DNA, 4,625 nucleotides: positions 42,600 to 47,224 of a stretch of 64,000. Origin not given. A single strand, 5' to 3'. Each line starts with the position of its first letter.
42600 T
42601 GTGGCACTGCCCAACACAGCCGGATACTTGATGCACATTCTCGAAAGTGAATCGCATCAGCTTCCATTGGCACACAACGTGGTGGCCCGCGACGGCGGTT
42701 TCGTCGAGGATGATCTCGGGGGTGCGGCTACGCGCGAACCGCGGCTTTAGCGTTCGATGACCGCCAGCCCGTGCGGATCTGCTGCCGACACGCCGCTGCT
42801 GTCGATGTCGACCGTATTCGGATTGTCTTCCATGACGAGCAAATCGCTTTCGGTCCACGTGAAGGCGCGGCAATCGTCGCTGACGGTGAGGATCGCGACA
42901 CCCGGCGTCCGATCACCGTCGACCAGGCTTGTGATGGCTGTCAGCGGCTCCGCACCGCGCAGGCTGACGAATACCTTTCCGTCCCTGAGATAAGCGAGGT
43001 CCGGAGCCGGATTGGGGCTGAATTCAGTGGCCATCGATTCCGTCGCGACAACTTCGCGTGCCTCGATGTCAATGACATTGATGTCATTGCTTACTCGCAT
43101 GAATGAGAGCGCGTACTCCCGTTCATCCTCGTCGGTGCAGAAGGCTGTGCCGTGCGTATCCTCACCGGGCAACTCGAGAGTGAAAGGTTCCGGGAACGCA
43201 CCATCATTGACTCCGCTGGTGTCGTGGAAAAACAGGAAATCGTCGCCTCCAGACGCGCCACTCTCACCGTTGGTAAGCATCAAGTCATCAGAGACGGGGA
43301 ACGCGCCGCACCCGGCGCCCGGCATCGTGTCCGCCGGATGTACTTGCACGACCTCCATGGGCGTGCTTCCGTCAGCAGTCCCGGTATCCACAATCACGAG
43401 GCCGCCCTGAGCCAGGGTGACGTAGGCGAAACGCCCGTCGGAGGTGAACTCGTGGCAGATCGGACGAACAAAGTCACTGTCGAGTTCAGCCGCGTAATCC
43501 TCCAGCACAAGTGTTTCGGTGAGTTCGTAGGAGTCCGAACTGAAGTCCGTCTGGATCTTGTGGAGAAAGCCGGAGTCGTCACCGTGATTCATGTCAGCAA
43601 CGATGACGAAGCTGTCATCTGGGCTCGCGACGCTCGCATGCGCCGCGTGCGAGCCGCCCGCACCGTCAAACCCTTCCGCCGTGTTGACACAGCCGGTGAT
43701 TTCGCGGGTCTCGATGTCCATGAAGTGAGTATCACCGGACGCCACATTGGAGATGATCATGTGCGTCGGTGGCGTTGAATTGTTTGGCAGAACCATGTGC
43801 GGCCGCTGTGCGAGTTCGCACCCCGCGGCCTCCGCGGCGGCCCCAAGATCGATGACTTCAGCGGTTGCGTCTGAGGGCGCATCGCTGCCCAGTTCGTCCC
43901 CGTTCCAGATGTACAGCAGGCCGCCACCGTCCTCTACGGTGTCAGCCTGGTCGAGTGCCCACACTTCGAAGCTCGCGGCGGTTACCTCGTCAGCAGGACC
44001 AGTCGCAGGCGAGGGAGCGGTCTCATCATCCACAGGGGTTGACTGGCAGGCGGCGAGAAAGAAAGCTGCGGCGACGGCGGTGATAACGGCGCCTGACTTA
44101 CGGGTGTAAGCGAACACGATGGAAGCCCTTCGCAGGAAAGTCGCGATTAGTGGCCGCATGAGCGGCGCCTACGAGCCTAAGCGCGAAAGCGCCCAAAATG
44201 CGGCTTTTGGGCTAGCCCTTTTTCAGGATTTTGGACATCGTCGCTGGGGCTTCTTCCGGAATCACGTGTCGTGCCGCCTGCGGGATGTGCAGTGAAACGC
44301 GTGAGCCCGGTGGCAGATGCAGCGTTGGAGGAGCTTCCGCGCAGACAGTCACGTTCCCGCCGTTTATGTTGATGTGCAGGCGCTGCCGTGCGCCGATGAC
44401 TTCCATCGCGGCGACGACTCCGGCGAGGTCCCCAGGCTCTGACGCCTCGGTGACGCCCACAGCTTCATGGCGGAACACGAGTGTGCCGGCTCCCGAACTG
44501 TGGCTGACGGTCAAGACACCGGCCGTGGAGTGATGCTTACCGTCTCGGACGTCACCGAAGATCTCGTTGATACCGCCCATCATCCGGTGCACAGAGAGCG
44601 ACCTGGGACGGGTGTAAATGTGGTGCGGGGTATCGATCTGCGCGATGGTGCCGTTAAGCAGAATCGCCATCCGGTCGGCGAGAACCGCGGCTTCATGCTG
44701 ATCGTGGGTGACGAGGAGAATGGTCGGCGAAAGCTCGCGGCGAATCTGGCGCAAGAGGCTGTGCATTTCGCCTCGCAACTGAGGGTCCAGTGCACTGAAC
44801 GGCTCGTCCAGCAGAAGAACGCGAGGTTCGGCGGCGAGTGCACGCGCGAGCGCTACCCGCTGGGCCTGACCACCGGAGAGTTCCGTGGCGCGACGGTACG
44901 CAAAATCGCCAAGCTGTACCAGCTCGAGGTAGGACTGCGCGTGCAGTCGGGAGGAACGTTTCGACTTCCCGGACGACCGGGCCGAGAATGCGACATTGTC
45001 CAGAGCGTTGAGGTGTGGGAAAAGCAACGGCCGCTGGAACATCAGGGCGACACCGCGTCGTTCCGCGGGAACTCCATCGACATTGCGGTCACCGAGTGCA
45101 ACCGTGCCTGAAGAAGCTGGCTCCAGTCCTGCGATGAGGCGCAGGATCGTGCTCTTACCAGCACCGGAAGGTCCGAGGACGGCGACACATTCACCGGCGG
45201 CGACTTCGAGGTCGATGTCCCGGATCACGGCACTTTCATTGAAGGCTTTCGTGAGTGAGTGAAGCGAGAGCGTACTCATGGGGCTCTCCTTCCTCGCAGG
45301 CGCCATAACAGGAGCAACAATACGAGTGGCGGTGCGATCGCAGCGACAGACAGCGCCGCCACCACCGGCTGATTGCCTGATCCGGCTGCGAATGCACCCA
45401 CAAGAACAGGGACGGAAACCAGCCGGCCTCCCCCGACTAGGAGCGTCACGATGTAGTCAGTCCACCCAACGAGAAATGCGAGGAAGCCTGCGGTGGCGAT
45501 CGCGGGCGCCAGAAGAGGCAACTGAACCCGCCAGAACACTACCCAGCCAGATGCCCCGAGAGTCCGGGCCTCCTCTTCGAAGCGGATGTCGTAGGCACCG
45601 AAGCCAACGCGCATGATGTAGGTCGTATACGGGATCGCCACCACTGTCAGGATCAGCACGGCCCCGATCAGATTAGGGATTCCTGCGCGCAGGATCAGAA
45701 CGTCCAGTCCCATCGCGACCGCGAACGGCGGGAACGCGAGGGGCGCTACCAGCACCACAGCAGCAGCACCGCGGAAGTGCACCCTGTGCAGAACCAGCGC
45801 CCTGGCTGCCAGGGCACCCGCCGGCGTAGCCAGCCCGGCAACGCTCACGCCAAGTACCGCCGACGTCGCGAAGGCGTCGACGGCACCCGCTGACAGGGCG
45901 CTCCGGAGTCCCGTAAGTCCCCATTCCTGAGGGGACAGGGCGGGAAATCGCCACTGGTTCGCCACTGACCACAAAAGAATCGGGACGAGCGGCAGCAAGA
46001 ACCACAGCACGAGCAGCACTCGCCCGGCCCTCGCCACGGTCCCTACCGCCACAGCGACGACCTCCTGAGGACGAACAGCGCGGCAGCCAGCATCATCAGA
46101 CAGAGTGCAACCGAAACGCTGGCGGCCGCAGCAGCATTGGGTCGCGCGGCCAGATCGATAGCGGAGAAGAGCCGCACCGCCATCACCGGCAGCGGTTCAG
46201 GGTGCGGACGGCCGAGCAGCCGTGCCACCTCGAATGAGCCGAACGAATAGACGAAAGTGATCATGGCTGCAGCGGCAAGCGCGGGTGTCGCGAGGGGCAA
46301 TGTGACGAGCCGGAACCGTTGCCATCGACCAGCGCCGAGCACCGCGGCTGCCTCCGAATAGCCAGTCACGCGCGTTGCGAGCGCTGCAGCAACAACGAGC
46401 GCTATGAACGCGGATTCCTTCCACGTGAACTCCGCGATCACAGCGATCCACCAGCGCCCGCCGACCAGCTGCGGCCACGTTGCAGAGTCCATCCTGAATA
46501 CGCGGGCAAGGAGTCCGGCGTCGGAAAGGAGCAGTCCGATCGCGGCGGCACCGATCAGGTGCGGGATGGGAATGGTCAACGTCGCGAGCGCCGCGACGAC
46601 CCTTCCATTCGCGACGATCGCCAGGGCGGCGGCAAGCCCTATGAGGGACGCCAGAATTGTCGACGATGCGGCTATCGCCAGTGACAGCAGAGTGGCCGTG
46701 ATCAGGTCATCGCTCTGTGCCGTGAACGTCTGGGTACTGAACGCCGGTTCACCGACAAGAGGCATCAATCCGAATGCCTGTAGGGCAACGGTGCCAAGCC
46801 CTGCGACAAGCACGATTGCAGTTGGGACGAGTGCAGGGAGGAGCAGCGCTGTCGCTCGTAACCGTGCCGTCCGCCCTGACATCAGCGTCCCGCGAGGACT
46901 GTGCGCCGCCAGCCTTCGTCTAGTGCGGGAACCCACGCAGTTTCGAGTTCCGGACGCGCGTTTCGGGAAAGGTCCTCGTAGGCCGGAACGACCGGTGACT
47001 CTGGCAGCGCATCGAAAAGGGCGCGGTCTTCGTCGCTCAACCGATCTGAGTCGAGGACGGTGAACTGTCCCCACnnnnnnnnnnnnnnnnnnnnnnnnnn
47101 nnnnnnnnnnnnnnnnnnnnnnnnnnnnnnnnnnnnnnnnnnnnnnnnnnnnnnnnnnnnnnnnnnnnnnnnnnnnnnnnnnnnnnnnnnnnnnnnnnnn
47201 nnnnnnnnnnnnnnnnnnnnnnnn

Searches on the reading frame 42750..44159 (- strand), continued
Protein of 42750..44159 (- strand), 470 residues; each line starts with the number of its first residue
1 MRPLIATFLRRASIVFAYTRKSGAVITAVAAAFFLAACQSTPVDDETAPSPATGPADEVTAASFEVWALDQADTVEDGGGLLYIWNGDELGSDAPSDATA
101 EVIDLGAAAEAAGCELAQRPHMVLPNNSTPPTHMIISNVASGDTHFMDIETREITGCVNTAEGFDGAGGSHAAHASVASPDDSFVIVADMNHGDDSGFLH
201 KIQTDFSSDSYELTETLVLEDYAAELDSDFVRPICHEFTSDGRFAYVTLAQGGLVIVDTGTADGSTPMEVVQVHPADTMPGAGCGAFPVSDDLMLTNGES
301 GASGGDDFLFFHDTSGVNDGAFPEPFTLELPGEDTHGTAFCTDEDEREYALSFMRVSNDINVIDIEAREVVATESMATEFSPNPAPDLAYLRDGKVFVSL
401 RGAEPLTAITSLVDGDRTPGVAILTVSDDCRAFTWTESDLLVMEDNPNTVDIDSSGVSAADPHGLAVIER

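Call 33: fold_search(model_id=the predicted structure, library=pdb)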
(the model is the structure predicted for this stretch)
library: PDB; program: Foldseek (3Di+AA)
matches with E <= 10: 1805; with E <= 0.001: 1438
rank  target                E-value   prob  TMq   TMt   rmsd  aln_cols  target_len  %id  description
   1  1l0q_A                2.7e-11  1.00  0.49  0.57   5.5       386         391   13  Tandem YVTN beta-propeller and PKD domains from an archaeal surface layer protein (released 2002-11-06)
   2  6zqd_UA               8.4e-10  1.00  0.37  0.23  17.9       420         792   13  Cryo-EM structure of the 90S pre-ribosome from Saccharomyces cerevisiae, state Post-A1 (released 2020-09-23)
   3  6n01_B                1.3e-09  1.00  0.44  0.55   8.2       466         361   11  Structure of apo AztD from Citrobacter koseri (released 2019-09-18)
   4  5c2v_B                1.8e-09  1.00  0.44  0.57   4.3       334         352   14  Kuenenia stuttgartiensis Hydrazine Synthase (released 2015-10-14)
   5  7mq8_LO               2.1e-09  1.00  0.45  0.27   9.6       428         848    9  Cryo-EM structure of the human SSU processome, state pre-A1 (released 2021-09-22)
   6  8okv_A                3.0e-09  1.00  0.48  0.67   7.0       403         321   11  lipoprotein BT2095 from Bacteroides thetaiotamicron bound to cyanocobalamin CnCbl (released 2023-09-20)
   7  6lqr_B1               3.0e-09  1.00  0.38  0.23  15.5       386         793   11  Cryo-EM structure of 90S small subunit preribosomes in transition states (State C) (released 2020-09-16)
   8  6cmk_A                3.3e-09  1.00  0.41  0.49   9.4       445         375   11  Crystal structure of Citrobacter koseri AztD (released 2019-03-13)
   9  9n6z_LO               3.5e-09  1.00  0.36  0.22  20.6       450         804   13  SSU processome maturation and disassembly, State D (released 2025-11-05)
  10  5i5j_B                4.0e-09  1.00  0.54  0.49   6.1       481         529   10  Shewanella denitrificans nitrous oxide reductase, reduced apo form (released 2016-03-02)
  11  5i5j_A                4.4e-09  1.00  0.54  0.48   6.1       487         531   10  Shewanella denitrificans nitrous oxide reductase, reduced apo form (released 2016-03-02)
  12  1jju_B                5.2e-09  1.00  0.43  0.57   9.9       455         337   11  Structure of a Quinohemoprotein Amine Dehydrogenase with a Unique Redox Cofactor and Highly Unusual Crosslinking (released 2001-12-12)
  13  5i2t                  5.4e-09  1.00  0.48  0.38   5.2       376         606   10  Domain characterization of the WD protein Pwp2 and their relevance in ribosome biogenesis (released 2017-06-21)
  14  6igb_A                6.0e-09  1.00  0.54  0.67   5.9       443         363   12  the structure of Pseudomonas aeruginosa Periplasmic gluconolactonase, PpgL (released 2018-11-21)
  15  3vgz_A                6.6e-09  1.00  0.46  0.65   4.8       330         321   15  Crystal structure of E. coli YncE (released 2011-11-16)
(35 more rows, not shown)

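Call 42: search_protein_families(library=pfam, proteins=[P0242, P0243, P0246, P0247, P0253, P0255, P0257, P0263, P0265, P0278], max_evalue=0.01)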
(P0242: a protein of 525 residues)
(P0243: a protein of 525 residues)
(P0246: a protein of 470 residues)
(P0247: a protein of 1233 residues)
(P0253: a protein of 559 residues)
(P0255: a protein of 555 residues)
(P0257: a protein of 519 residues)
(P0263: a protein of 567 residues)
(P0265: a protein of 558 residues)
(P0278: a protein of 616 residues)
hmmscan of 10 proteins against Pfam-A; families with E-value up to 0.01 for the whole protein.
P0242 (525 aa): 0 families

P0243 (525 aa): 0 families

P0246 (470 aa): 1 family
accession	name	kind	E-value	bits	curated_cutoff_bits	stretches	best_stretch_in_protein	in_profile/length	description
PF15527.11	Ntox22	-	0.0099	16.4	25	0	111-162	12-63/129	Bacterial toxin 22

P0247 (1233 aa): 0 families

P0253 (559 aa): 0 families

P0255 (555 aa): 0 families

P0257 (519 aa): 0 families

P0263 (567 aa): 0 families

P0265 (558 aa): 1 family
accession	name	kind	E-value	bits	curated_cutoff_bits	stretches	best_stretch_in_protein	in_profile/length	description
PF21783.3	YNCE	-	0.0037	17.1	27.1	0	336-369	291-324/339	YNCE-like beta-propeller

P0278 (616 aa): 0 families

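Call 57: find_related_loci(query=A1, collection=metagenome_contigs, flank=10000)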
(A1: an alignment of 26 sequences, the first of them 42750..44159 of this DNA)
Query A1 (470 aa) in metagenome_contigs; peptide patterns used: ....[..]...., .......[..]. (x = any residue, [..] = any of these).
96 stretches matched a pattern; 79 encode a relative of the query (tblastn E <= 1e-3); 79 distinct loci.
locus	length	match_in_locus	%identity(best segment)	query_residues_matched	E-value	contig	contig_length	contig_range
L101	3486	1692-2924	56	63-470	6e-161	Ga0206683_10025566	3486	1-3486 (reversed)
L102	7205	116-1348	55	63-470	9e-154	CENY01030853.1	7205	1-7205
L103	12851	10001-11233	55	63-470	1e-152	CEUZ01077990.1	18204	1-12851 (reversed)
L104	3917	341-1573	55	63-470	2e-157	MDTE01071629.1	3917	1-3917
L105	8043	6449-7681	55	63-470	5e-152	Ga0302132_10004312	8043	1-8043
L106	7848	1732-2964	55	63-470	5e-152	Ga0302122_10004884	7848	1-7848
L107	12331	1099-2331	55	63-470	6e-152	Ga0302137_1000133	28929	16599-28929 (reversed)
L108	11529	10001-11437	49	1-470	9e-152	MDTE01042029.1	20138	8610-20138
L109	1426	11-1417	51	8-470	6e-166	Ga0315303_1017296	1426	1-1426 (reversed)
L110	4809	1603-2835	55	63-470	3e-154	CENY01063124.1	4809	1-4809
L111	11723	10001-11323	51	33-470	9e-151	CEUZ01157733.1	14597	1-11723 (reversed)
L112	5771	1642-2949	52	37-470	4e-151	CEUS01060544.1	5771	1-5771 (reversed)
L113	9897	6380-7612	55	63-470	3e-150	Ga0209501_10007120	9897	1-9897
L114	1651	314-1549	54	63-470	4e-163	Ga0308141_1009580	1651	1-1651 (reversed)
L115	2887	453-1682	55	63-470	2e-157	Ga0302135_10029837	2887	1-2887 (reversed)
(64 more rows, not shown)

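Call 60: search_protein_families(library=pfam, proteins=[L001:9303-9878:+, L001:17370-18254:+, L002:6112-6639:+, L006:9359-9688:+], max_evalue=0.01)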
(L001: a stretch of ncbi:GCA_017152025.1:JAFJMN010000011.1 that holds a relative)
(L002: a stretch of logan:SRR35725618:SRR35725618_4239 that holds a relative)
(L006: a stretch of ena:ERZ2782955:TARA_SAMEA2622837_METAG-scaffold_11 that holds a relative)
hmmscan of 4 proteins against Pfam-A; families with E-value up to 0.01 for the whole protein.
L001:9303-9878:+ (192 aa): 0 families

L001:17370-18254:+ (295 aa): 0 families

L002:6112-6639:+ (176 aa): 3 families
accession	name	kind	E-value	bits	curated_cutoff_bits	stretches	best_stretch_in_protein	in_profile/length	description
PF00578.27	AhpC-TSA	-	2.1e-15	57.2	26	1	7-154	1-122/124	AhpC/TSA family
PF13911.12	AhpC-TSA_2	-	1.1e-11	45.6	27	1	55-160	3-113/114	AhpC/TSA antioxidant enzyme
PF08534.16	Redoxin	-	4.1e-11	43.3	26.6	1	7-106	2-105/148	Redoxin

L006:9359-9688:+ (110 aa): 0 families

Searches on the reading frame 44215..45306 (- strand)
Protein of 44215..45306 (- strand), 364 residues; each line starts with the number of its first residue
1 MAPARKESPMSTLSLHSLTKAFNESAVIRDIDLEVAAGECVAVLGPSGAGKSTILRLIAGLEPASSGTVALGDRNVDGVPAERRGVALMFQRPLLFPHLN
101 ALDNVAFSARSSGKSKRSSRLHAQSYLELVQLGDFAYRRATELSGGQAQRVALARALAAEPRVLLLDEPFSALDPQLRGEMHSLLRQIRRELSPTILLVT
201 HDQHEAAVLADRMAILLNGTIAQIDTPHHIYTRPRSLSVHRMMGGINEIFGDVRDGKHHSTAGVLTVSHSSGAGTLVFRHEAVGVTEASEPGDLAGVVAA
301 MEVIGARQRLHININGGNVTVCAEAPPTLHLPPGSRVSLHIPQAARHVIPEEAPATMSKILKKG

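Call 5: search_protein_families(library=pfam, proteins=[window:44215-45306:-], max_evalue=0.01)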
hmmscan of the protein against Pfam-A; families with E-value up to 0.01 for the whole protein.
window:44215-45306:- (364 aa): 12 families
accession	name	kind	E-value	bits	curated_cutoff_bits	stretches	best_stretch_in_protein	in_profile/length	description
PF00005.33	ABC_tran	-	5.3e-34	118.2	25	1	29-170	2-136/137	ABC transporter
PF13304.12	AAA_21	-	6.7e-10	40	27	1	124-203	219-300/304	AAA domain, putative AbiEii toxin, Type IV TA system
PF08402.16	TOBE_2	-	3e-06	27.7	21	1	281-348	6-75/76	TOBE domain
PF13558.12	SbcC_Walker_B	-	0.00058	20.5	27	1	137-187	27-90/90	SbcC/RAD50-like, Walker B motif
PF13191.12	AAA_16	-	0.0012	19.8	32.6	1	36-168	20-140/167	AAA ATPase domain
PF01078.27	Mg_chelatase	-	0.0016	18.3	20.3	1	31-101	15-85/207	Magnesium chelatase, subunit ChlI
PF20703.3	nSTAND1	-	0.0021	18.2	27.1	1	34-77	29-60/379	Novel STAND NTPase 1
PF13401.12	AAA_22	-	0.0026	18.5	27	1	39-169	6-93/130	AAA domain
PF02463.25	SMC_N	-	0.0029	17.5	40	0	142-203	136-199/220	RecF/RecN/SMC N terminal domain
PF03459.23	TOBE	-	0.0041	17.8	22.3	1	291-342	4-58/64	TOBE domain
PF13555.12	AAA_29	-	0.0058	16.8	27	0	34-55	18-39/61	P-loop containing region of AAA domain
PF03193.22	RsgA_GTPase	-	0.0084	16.4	30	0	28-60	97-128/174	RsgA GTPase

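Call 6: search_protein_families(library=ncbifam, proteins=[window:44215-45306:-], max_evalue=0.01)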
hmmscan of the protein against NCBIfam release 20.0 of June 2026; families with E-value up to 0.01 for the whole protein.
window:44215-45306:- (364 aa): 190 families (the best 25 are shown)
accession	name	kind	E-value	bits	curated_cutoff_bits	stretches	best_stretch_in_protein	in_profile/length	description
NF006987.0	PRK09452.1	equivalog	7.9e-79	265.1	482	1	8-255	13-260/378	spermidine/putrescine ABC transporter ATP-binding protein PotA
TIGR03265.1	PhnT2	equivalog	1.3e-78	264.7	457.7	1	11-341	3-344/353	putative 2-aminoethylphosphonate ABC transporter ATP-binding protein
NF008653.0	PRK11650.1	subfamily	2e-75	254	432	1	10-352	1-350/357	sn-glycerol-3-phosphate ABC transporter ATP-binding protein UgpC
TIGR01187.1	potA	subfamily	2.7e-72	243.6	355.6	1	43-252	1-210/325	polyamine ABC transporter ATP-binding protein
NF008105.0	PRK10851.1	equivalog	9.6e-72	241.7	502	1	14-267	4-261/362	sulfate/thiosulfate ABC transporter ATP-binding protein CysA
NF043075.1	MMSYN1_0197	equivalog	5.7e-71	239.2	550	1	13-348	3-338/341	spermidine/putrescine ABC transporter ATP-binding protein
NF040933.2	ABC_arch_GlcV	equivalog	9.2e-69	232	450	1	13-267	3-265/357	glucose ABC transporter ATP-binding protein GlcV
TIGR00968.1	3a0106s01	subfamily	1.4e-68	231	342.75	1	16-247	4-235/237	sulfate ABC transporter ATP-binding protein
TIGR03258.1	PhnT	equivalog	1.9e-67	227.9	499.15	1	10-322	6-331/359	2-aminoethylphosphonate ABC transport system ATP-binding subunit PhnT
NF008233.0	PRK11000.1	equivalog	2.3e-65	220.8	568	1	10-253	1-244/369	maltose/maltodextrin ABC transporter ATP-binding protein MalK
NF040840.2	tungstate_WtpC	equivalog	2.4e-62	211.3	440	1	14-314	3-311/347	tungstate ABC transporter ATP-binding protein WtpC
NF008513.0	PRK11432.1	equivalog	7.8e-62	209.2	496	1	13-258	7-252/351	ferric ABC transporter ATP-binding protein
NF008621.0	PRK11607.1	equivalog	5.6e-58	196.5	613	1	11-255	18-262/377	putrescine ABC transporter ATP-binding subunit PotG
TIGR01186.1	proV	subfamily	4e-54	184.1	326.6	1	25-246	6-233/363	betaine/proline/choline family ABC transporter ATP-binding protein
TIGR01277.1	thiQ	equivalog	1.7e-51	174.8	245.05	1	25-225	11-211/213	thiamine ABC transporter ATP-binding protein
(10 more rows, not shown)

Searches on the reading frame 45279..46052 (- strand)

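Call 5: search_protein_families(library=pfam, proteins=[window:45279-46052:-], max_evalue=0.01)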
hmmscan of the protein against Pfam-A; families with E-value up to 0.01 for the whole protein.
window:45279-46052:- (258 aa): 1 family
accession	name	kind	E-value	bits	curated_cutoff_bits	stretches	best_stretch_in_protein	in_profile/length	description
PF00528.27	BPD_transp_1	-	9.6e-14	52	26.4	1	76-240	2-166/184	Binding-protein-dependent transport system inner membrane component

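Call 6: search_protein_families(library=ncbifam, proteins=[window:45279-46052:-], max_evalue=0.01)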
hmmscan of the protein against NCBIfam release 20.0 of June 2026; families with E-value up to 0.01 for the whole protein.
window:45279-46052:- (258 aa): 24 families
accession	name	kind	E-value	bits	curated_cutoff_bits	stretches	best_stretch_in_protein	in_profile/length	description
TIGR03255.1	PhnV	equivalog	1.7e-16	60.7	358.7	1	7-255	17-267/270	2-aminoethylphosphonate ABC transport system, membrane component PhnV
NF007047.0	PRK09500.1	equivalog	4.9e-15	55.8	326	1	18-249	18-248/257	spermidine/putrescine ABC transporter permease PotC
NF040932.1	ABC_arch_GlcU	equivalog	5.5e-13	49.2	340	1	19-250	17-257/272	glucose ABC transporter permease GlcU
NF011624.0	PRK15050.1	equivalog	1.6e-12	47.1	247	1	12-251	25-283/297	2-aminoethylphosphonate ABC transporter permease subunit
TIGR03226.1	PhnU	equivalog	2.9e-11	43.4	283.45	1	130-257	181-307/311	2-aminoethylphosphonate ABC transporter permease subunit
TIGR02141.1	modB_ABC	equivalog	3.3e-11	43.2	182.6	1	74-247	13-200/208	molybdate ABC transporter permease subunit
NF006939.0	PRK09421.1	equivalog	1e-10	41.4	262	1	63-194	14-159/230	molybdate ABC transporter permease subunit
TIGR03262.1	PhnU2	equivalog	4.4e-09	35.5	593.25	1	10-212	10-217/546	putative 2-aminoethylphosphonate ABC transporter permease subunit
NF040839.1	tungstate_WtpB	equivalog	5.6e-09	36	340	1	124-198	121-195/251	tungstate ABC transporter permease WtpB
TIGR01581.1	Mo_ABC_porter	hypoth_equivalog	6.2e-08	32.4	210.3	1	61-245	27-222/225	ABC transporter permease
NF007889.0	PRK10592.1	equivalog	9.4e-08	32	476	1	57-255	61-266/281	putrescine ABC transporter permease PotI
NF043073.1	MMSYN1_0195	equivalog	9.7e-07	27.3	1250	1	155-210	154-209/1021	spermidine/putrescine ABC transporter permease/substrate-binding protein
NF008210.0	PRK10973.1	equivalog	1.6e-06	28.1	297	1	64-252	80-271/281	sn-glycerol-3-phosphate ABC transporter permease UgpE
TIGR02139.1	permease_CysT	equivalog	1.7e-06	27.8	246.1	1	128-208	132-212/265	sulfate ABC transporter permease subunit CysT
NF007044.0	PRK09497.1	equivalog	5.6e-06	26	348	1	132-251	154-273/285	spermidine/putrescine ABC transporter permease PotB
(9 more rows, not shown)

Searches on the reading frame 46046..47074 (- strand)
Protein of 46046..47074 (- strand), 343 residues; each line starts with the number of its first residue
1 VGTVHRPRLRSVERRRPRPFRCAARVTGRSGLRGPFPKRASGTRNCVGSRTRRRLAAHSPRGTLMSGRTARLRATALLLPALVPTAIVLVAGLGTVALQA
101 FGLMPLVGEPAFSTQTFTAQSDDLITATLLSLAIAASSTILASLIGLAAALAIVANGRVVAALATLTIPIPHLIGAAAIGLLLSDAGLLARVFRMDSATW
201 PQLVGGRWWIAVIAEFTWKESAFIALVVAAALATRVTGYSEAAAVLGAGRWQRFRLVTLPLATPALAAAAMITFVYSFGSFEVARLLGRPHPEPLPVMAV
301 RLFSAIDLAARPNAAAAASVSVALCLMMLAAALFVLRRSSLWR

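Call 5: search_protein_families(library=pfam, proteins=[window:46046-47074:-], max_evalue=0.01)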
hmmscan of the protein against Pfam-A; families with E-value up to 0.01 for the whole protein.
window:46046-47074:- (343 aa): 1 family
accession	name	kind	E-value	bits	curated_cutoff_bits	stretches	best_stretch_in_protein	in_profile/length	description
PF00528.27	BPD_transp_1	-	1.2e-11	45.2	26.4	1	144-333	3-171/184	Binding-protein-dependent transport system inner membrane component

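Call 6: search_protein_families(library=ncbifam, proteins=[window:46046-47074:-], max_evalue=0.01)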
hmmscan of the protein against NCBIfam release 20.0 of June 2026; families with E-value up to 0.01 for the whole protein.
window:46046-47074:- (343 aa): 25 families
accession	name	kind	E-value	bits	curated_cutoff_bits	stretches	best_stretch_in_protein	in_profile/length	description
TIGR02141.1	modB_ABC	equivalog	1.6e-12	47.5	182.6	1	130-334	2-204/208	molybdate ABC transporter permease subunit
NF011624.0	PRK15050.1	equivalog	8.8e-12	44.7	247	1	66-338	16-288/297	2-aminoethylphosphonate ABC transporter permease subunit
TIGR03262.1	PhnU2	equivalog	1.2e-11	44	593.25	1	118-326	46-244/546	putative 2-aminoethylphosphonate ABC transporter permease subunit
NF007047.0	PRK09500.1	equivalog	1.4e-11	44.6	326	1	222-338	141-254/257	spermidine/putrescine ABC transporter permease PotC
TIGR03255.1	PhnV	equivalog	8.6e-11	42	358.7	1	70-331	16-260/270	2-aminoethylphosphonate ABC transport system, membrane component PhnV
TIGR01581.1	Mo_ABC_porter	hypoth_equivalog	6.6e-10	38.8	210.3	1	119-335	14-224/225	ABC transporter permease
NF007889.0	PRK10592.1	equivalog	2.9e-09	36.9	476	1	111-334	46-262/281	putrescine ABC transporter permease PotI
TIGR00969.1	3a0106s02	subfamily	1.1e-08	34.9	240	1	116-330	51-264/272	sulfate ABC transporter permease subunit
NF007963.0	PRK10683.1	equivalog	1.7e-08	34.2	489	1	124-330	95-301/317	putrescine ABC transporter permease PotH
TIGR03226.1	PhnU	equivalog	2.1e-08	34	283.45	1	49-331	21-299/311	2-aminoethylphosphonate ABC transporter permease subunit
NF008208.0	PRK10971.1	equivalog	2.8e-08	33.6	415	1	124-331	56-262/277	sulfate/thiosulfate ABC transporter permease CysT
NF007044.0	PRK09497.1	equivalog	3.4e-08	33.3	348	1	111-336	47-271/285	spermidine/putrescine ABC transporter permease PotB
NF008231.0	PRK10998.1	equivalog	1.9e-06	27.7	261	1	239-290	188-239/296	maltose ABC transporter permease MalG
TIGR02139.1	permease_CysT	equivalog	6.8e-06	25.9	246.1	1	117-331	41-254/265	sulfate ABC transporter permease subunit CysT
NF006939.0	PRK09421.1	equivalog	1.6e-05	24.5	262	1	121-337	5-222/230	molybdate ABC transporter permease subunit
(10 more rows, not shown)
